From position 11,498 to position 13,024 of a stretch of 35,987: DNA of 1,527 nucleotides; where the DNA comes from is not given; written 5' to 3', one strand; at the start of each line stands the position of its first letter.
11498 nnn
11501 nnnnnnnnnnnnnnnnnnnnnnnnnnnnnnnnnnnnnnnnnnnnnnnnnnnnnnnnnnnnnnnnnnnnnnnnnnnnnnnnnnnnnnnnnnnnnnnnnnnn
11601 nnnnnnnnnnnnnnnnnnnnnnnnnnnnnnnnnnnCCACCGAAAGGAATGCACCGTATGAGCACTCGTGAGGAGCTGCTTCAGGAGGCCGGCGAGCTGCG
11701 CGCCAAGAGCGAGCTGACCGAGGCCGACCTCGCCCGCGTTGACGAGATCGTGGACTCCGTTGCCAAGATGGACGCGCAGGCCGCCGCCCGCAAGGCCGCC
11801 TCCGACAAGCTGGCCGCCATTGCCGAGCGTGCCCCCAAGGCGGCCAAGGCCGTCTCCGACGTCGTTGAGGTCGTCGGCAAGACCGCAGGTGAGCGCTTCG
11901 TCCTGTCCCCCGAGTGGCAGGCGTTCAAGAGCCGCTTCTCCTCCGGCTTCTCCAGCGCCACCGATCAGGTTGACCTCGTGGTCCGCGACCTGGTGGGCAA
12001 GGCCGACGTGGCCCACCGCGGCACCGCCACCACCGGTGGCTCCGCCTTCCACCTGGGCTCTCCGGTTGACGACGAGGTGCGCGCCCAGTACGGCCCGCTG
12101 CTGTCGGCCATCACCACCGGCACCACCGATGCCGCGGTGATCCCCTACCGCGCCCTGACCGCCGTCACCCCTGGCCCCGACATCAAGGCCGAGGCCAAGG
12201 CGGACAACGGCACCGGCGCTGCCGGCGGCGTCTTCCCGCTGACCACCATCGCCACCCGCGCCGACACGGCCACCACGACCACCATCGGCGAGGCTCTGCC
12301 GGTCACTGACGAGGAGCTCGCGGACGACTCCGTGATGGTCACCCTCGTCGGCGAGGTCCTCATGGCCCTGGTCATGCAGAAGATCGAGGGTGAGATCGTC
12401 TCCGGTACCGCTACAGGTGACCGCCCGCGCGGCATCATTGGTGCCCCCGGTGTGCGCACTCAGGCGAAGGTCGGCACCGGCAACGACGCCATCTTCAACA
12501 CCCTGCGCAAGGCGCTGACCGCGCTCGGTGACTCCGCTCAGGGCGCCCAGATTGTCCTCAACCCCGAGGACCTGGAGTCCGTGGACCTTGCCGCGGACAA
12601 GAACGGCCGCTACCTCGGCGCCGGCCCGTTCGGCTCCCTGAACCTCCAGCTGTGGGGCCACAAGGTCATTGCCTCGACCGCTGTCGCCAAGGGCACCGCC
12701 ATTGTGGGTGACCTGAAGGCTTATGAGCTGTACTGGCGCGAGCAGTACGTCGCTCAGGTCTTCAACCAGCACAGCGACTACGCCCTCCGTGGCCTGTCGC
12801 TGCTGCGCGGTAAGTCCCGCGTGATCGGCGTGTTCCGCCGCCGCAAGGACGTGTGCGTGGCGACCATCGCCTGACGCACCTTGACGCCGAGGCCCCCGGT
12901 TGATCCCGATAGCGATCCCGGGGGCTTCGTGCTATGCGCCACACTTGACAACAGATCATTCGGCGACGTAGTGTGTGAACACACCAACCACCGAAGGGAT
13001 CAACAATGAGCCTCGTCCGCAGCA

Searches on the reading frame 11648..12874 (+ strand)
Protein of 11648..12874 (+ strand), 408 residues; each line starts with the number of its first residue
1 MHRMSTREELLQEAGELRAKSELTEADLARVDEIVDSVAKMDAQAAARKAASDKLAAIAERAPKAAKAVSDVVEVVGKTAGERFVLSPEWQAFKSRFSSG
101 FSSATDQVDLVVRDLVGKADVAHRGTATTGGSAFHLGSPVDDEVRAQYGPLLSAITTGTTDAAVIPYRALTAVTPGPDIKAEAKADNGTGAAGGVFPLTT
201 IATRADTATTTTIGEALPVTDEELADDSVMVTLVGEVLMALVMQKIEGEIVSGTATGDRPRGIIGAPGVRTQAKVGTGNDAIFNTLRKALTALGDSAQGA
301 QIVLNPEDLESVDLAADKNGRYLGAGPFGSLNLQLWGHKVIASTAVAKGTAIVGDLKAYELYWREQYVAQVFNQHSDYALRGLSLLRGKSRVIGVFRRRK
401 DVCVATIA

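Call 62: search_protein_families(library=pfam, proteins=[window:11648-12874:+], max_evalue=0.01)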
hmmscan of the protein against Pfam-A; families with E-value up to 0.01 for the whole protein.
window:11648-12874:+ (408 aa): 2 families
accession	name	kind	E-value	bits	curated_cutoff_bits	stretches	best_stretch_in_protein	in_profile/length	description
PF05065.19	Phage_capsid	-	2.6e-20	73.4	24.2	1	196-400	58-273/280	Phage capsid family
PF02108.21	FliH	-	0.0032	17.9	24.1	0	275-317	45-87/128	Flagellar assembly protein FliH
